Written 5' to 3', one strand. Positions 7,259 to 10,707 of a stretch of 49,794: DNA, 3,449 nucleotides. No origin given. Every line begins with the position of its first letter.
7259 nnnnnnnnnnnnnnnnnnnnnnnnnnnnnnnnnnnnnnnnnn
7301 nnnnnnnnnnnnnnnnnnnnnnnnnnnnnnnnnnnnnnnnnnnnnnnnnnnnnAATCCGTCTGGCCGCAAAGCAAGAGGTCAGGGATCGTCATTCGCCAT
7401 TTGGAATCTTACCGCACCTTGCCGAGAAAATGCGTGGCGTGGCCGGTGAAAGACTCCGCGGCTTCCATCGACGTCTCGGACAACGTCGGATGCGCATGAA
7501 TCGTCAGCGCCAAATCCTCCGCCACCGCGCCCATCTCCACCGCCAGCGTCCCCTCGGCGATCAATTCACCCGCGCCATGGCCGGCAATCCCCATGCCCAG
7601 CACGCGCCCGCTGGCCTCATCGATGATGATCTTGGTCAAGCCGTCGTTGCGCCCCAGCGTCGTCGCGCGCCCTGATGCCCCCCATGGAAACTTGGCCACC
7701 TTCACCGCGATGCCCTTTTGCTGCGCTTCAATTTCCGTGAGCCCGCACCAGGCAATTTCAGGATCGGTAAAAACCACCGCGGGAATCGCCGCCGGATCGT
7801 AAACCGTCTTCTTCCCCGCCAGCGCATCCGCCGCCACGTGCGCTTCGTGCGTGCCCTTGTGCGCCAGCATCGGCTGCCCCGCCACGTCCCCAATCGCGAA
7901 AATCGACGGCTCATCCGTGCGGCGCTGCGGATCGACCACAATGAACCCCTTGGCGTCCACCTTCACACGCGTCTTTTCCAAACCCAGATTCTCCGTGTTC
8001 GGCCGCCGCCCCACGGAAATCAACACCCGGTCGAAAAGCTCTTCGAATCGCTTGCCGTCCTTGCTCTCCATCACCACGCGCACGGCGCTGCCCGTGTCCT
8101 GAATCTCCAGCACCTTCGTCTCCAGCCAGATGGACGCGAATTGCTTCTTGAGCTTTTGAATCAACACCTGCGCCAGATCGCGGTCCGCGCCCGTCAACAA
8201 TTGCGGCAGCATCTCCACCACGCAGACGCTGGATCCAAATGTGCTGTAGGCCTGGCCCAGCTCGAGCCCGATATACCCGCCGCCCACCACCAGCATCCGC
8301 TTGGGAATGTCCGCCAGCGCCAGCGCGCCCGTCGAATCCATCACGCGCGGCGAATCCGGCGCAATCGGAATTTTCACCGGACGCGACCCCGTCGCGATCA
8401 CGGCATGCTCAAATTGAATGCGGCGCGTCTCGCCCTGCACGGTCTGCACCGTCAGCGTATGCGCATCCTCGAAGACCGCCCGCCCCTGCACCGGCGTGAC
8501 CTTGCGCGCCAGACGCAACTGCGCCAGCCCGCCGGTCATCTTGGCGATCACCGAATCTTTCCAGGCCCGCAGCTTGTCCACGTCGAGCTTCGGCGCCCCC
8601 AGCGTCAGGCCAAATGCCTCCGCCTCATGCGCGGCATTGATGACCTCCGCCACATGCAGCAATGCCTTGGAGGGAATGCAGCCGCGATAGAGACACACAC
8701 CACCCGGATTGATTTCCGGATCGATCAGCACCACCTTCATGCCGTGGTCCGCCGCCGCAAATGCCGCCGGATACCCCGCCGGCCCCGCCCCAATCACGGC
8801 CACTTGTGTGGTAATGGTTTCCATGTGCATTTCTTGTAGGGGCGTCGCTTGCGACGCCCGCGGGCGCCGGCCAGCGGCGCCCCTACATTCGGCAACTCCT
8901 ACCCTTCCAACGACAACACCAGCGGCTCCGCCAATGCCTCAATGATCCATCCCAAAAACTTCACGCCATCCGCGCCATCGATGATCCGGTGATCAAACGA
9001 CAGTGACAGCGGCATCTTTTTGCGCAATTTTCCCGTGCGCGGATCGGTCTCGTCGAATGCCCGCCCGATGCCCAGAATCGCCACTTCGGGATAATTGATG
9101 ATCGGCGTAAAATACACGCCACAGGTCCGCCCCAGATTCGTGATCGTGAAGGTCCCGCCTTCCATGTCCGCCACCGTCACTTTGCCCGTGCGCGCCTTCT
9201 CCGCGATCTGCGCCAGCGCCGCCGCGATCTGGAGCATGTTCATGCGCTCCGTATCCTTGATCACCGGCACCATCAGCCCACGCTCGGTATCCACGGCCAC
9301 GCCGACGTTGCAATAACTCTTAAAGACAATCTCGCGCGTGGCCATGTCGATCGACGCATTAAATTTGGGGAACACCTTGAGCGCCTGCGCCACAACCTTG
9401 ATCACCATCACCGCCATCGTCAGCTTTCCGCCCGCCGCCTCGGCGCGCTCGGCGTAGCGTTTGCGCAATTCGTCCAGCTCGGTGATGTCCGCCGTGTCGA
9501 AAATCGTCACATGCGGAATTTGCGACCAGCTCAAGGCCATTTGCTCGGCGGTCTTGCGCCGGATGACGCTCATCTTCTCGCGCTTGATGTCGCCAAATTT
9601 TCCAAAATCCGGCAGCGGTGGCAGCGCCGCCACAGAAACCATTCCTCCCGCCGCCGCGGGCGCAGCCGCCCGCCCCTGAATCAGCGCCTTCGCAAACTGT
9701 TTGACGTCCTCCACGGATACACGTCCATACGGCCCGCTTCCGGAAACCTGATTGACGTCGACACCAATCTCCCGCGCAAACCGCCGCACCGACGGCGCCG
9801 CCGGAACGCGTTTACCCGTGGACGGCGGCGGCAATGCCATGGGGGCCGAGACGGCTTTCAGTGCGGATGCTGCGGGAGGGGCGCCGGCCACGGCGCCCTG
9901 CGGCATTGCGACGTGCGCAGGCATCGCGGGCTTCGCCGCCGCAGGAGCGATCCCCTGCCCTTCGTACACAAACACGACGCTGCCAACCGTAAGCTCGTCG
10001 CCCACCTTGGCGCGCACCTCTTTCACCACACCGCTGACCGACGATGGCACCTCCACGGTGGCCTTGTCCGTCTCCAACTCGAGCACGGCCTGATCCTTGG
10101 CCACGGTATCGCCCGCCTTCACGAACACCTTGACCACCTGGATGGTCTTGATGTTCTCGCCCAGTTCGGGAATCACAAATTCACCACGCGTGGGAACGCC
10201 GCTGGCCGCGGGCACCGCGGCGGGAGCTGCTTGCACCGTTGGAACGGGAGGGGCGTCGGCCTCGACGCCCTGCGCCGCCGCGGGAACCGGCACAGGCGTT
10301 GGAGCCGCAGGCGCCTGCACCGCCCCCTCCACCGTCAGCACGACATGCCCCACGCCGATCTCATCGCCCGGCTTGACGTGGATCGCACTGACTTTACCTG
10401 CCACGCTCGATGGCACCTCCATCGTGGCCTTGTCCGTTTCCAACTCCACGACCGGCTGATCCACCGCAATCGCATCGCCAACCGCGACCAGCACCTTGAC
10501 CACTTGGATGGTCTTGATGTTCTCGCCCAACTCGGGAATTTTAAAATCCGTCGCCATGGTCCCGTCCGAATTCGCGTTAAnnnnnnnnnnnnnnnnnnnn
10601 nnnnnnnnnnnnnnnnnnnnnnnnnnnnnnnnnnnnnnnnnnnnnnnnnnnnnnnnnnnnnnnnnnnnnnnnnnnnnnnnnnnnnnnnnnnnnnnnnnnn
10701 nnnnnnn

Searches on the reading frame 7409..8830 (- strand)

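Call 14: search_protein_families(library=pfam, proteins=[window:7409-8830:-], max_evalue=0.001)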
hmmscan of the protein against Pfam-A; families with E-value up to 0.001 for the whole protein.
window:7409-8830:- (473 aa): 15 families
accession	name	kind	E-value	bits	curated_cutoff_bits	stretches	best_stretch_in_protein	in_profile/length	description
PF07992.20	Pyr_redox_2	-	8.3e-68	229.4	26.1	1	9-330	2-291/291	Pyridine nucleotide-disulphide oxidoreductase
PF02852.28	Pyr_redox_dim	-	7.1e-36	123.2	25.3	1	349-457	1-109/110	Pyridine nucleotide-disulphide oxidoreductase, dimerisation domain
PF00070.33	Pyr_redox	-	5e-21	75.4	22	1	178-255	1-80/82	Pyridine nucleotide-disulphide oxidoreductase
PF13738.12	Pyr_redox_3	-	1.5e-07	31.4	30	0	130-314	115-305/305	Pyridine nucleotide-disulphide oxidoreductase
PF01134.28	GIDA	-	2.4e-07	30.6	22.1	1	9-62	1-51/391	Glucose inhibited division protein A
PF12831.13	FAD_oxidored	-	4.6e-07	29.9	27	1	10-46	2-38/416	FAD dependent oxidoreductase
PF02737.24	3HCDH_N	-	7.2e-06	26.5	22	0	9-38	1-30/180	3-hydroxyacyl-CoA dehydrogenase, NAD binding domain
PF03721.20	UDPG_MGDP_dh_N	-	9.4e-06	25.8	27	0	9-38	2-31/187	UDP-glucose/GDP-mannose dehydrogenase family, NAD binding domain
PF03486.20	HI0933_like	-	1e-05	25.6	50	1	9-42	2-35/244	HI0933-like protein Rossmann domain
PF01946.23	Thi4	-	3.4e-05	23.6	26.2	1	4-50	14-61/235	Thi4 family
PF13450.12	NAD_binding_8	-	6.6e-05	23.6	21.9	1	12-46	1-35/68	NAD(P)-binding Rossmann-like domain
PF01494.25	FAD_binding_3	-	9.3e-05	22.2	22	0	8-37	2-31/349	FAD binding domain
PF00890.30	FAD_binding_2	-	0.00012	21.9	20.4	1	10-39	2-31/414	FAD binding domain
PF01266.30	DAO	-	0.00042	20.4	27.9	0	10-40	2-32/353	FAD dependent oxidoreductase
PF05834.18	Lycopene_cycl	-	0.001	18.7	23.4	0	10-39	2-33/380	Lycopene cyclase protein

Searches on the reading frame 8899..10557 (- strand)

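Call 14: search_protein_families(library=pfam, proteins=[window:8899-10557:-], max_evalue=0.001)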
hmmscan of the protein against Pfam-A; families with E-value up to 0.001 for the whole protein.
window:8899-10557:- (552 aa): 5 families
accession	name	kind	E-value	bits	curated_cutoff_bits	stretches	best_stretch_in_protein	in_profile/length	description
PF00198.28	2-oxoacid_dh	-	3.2e-77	259.5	23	1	323-548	3-230/232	2-oxoacid dehydrogenases acyltransferase (catalytic domain)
PF00364.28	Biotin_lipoyl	-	5.7e-38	129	22.1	2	126-196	2-71/73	Biotin-requiring enzyme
PF02817.22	E3_binding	-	8.3e-13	48.8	23.7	1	251-286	1-36/36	e3 binding domain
PF13375.12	RnfC_N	-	1.5e-05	25.4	25.6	0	143-185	43-84/101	RnfC Barrel sandwich hybrid domain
PF01597.25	GCV_H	-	7.3e-05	23.1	22.2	0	146-188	39-81/122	Glycine cleavage H-protein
